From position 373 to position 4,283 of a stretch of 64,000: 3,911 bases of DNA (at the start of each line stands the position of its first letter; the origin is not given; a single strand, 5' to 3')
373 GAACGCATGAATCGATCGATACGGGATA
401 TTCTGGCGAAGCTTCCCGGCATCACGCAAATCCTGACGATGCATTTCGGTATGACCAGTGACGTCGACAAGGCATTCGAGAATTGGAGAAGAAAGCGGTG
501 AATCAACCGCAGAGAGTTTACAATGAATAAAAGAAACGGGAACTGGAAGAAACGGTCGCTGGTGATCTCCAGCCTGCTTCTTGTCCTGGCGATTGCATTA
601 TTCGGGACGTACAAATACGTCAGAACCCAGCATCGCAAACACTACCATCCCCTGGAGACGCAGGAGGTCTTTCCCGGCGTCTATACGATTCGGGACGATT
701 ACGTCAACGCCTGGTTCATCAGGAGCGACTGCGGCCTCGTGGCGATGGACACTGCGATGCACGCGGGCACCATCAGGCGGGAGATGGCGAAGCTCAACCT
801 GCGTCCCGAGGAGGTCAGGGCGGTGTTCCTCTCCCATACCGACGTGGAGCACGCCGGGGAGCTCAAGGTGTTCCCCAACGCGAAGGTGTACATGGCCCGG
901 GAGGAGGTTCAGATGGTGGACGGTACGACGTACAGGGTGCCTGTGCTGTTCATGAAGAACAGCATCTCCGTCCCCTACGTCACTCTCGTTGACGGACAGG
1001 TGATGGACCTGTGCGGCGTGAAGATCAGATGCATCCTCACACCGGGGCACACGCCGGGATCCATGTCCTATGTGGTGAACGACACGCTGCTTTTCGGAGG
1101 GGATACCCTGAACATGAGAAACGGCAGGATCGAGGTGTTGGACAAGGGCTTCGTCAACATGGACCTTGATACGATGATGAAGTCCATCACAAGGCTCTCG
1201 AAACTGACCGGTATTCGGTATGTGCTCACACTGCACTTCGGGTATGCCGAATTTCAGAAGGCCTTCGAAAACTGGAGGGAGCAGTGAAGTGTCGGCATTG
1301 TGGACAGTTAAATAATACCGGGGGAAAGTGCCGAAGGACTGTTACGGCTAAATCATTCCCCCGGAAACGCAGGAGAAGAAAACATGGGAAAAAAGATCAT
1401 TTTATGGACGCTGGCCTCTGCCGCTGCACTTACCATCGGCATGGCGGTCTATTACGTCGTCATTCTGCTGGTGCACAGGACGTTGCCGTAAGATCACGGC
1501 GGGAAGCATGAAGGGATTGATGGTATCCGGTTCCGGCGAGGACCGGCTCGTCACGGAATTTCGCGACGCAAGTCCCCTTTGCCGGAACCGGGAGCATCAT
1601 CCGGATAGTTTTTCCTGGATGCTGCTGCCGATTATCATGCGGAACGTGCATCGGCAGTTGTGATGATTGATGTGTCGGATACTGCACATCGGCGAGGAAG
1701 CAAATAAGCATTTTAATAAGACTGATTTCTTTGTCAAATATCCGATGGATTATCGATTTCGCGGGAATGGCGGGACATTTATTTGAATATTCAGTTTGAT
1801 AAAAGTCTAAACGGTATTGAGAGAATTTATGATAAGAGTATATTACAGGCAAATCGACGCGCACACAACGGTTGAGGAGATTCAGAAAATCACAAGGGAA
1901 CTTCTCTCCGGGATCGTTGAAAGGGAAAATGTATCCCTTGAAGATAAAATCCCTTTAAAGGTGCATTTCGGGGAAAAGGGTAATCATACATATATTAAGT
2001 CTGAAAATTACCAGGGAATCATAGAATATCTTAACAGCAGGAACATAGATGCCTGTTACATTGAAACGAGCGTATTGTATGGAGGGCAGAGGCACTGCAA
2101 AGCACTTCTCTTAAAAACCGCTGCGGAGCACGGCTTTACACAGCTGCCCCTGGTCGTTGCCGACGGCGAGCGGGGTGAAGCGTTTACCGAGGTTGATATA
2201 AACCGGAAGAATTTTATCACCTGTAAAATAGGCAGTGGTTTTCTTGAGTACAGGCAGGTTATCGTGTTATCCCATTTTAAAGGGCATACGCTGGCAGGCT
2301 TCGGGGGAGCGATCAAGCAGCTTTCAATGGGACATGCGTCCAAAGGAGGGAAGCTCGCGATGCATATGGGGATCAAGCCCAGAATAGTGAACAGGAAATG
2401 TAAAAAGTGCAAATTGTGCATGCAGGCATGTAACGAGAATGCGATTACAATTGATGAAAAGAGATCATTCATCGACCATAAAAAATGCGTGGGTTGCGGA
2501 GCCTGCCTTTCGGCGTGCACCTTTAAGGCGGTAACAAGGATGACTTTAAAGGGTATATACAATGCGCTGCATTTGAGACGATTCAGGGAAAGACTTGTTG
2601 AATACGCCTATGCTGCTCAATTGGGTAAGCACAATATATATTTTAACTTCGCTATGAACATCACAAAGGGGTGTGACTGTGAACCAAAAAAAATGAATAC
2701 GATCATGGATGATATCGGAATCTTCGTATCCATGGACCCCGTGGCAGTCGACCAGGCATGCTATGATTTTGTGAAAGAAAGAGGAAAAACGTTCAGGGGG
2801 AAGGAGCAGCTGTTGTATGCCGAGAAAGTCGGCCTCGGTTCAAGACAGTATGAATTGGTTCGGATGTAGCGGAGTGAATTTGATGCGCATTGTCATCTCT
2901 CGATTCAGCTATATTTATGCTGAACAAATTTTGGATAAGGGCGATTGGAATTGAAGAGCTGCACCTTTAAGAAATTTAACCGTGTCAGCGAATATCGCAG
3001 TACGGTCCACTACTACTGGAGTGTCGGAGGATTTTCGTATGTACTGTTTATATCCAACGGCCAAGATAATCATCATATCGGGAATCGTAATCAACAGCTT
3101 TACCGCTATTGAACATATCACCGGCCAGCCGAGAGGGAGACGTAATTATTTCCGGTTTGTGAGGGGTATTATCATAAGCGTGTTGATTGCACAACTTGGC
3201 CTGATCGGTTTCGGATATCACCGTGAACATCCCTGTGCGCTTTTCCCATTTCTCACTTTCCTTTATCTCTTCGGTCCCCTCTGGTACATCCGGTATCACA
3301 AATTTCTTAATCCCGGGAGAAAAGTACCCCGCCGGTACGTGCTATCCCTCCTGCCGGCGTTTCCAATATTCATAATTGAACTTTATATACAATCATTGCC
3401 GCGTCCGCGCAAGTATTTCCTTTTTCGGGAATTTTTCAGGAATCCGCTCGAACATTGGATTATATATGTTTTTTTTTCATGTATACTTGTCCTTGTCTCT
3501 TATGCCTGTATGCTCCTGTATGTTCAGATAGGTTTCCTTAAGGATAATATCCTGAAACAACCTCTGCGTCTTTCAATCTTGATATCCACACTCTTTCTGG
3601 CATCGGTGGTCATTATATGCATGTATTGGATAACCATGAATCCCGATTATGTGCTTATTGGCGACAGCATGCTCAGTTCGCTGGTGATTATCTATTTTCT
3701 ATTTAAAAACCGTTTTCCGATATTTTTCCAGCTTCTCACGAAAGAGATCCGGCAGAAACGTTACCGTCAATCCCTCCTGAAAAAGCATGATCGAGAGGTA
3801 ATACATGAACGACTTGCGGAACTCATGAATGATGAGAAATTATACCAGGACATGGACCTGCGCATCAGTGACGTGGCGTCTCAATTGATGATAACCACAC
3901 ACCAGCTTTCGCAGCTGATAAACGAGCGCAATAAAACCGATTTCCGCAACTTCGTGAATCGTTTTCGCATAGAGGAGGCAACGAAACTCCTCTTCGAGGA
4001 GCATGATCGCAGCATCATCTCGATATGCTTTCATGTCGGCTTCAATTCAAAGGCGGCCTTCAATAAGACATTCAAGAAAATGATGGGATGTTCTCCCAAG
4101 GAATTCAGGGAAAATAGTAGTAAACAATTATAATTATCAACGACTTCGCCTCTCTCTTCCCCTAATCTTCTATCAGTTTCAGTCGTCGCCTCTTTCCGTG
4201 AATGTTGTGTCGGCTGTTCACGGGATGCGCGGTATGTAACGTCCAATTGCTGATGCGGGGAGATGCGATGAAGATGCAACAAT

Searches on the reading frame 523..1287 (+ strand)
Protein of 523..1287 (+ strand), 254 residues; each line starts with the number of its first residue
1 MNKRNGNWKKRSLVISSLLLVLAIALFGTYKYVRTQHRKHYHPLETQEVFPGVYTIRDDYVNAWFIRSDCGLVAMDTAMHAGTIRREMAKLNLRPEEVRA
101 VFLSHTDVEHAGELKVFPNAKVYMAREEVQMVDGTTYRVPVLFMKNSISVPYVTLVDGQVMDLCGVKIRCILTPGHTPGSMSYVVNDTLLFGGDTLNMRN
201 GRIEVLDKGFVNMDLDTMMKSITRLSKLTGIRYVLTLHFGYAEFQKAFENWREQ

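Call 24: find_encoding_contigs(protein=window:523-1287:+, flank=10000, max_places=3)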
Protein window:523-1287:+ (254 aa): 1 contig read that carries it; 1 place shown.
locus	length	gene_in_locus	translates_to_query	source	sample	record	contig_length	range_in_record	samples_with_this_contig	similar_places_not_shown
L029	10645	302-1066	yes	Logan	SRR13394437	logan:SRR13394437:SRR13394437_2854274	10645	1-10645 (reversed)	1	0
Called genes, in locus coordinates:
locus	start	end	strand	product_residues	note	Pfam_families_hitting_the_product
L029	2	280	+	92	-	?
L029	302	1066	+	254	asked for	PF00753:Lactamase_B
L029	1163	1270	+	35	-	-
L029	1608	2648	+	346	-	PF04015:DUF362, PF13183:Fer4_8 (faint), PF00037:Fer4 (faint), PF12797:Fer4_2 (faint), PF13237:Fer4_10 (weak), PF14697:Fer4_21 (weak), PF12838:Fer4_7, PF13187:Fer4_9 (weak), +2 more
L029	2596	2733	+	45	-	-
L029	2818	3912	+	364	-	PF12833:HTH_18, PF00165:HTH_AraC (weak)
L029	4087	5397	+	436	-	PF07690:MFS_1, PF00083:Sugar_tr (weak), PF03137:OATP, PF07690:MFS_1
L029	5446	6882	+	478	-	PF01565:FAD_binding_4, PF02913:FAD-oxidase_C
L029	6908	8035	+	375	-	PF02754:CCG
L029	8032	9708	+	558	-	PF00890:FAD_binding_2 (faint), PF01266:DAO, PF16901:DAO_C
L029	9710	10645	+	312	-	?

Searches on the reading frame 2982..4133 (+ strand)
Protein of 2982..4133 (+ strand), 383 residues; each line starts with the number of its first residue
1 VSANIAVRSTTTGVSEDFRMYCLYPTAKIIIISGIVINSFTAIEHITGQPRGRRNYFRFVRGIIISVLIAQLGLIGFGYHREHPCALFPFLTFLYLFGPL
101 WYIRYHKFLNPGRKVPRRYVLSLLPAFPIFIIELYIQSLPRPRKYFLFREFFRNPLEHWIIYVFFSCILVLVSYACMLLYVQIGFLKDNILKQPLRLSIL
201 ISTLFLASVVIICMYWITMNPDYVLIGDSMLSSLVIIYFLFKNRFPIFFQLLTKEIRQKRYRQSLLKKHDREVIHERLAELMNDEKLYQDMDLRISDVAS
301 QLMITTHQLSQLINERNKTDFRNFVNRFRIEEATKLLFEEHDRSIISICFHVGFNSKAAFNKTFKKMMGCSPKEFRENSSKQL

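Call 66: search_protein_families(library=ncbifam, proteins=[window:2982-4133:+], max_evalue=0.001)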
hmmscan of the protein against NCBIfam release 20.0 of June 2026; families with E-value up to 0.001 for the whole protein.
window:2982-4133:+ (383 aa): 20 families
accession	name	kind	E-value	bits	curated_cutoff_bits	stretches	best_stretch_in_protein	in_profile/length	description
NF047455.1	TF_Staph_AryK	equivalog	8.1e-14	50.8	850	1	266-380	152-260/759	transcriptional regulator AryK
NF047788.1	TransRegPocR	equivalog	4.2e-13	49.2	500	1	284-381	199-293/296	transcriptional regulator PocR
NF007860.0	PRK10572.1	equivalog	1.6e-11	43.6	208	1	270-381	177-287/292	arabinose operon transcriptional regulator AraC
TIGR02297.1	HpaA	equivalog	7.3e-11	41.8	274.65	1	264-378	177-287/287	4-hydroxyphenylacetate catabolism regulatory protein HpaA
NF007693.0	PRK10371.1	equivalog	7.3e-11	41.8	253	1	259-381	185-302/309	transcriptional regulator MelR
NF007243.0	PRK09685.1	equivalog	1.4e-10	41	199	1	284-378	208-301/303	transcriptional regulator FeaR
TIGR04094.1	adjacent_YSIRK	equivalog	2.7e-10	39.8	200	1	292-376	301-383/383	YSIRK-targeted surface antigen transcriptional regulator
NF052534.1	RzbtTranRegRhrA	equivalog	5e-10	39.1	500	1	269-377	200-309/312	rhizobactin biosynthesis transcriptional regulator RhrA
NF033869.1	viru_reg_Rsp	equivalog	1e-09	37.5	400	1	291-379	162-249/701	AraC family transcriptional regulator Rsp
NF010028.0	PRK13503.1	equivalog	3.2e-09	36.6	288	1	247-380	149-274/278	HTH-type transcriptional activator RhaS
NF049968.1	QhpR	equivalog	5.5e-09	35.6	250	1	258-376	170-284/284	AraC-like transcriptional regulator QhpR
NF040475.1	chlor_reg_RclR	equivalog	2.9e-08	33.4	400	1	253-378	154-278/284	reactive chlorine-specific transcriptional regulator RclR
NF006902.0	PRK09393.1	equivalog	9.4e-08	31.6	425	1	260-381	204-324/327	transcriptional regulator FtrA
NF012144.2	ramA_TF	equivalog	3.8e-07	30.5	180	1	284-378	15-106/108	RamA family antibiotic efflux transcriptional regulator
NF050186.1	TransRegGliRPseudo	equivalog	3.8e-06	26.5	570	1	289-378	249-336/338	AraC family transcriptional regulator GliR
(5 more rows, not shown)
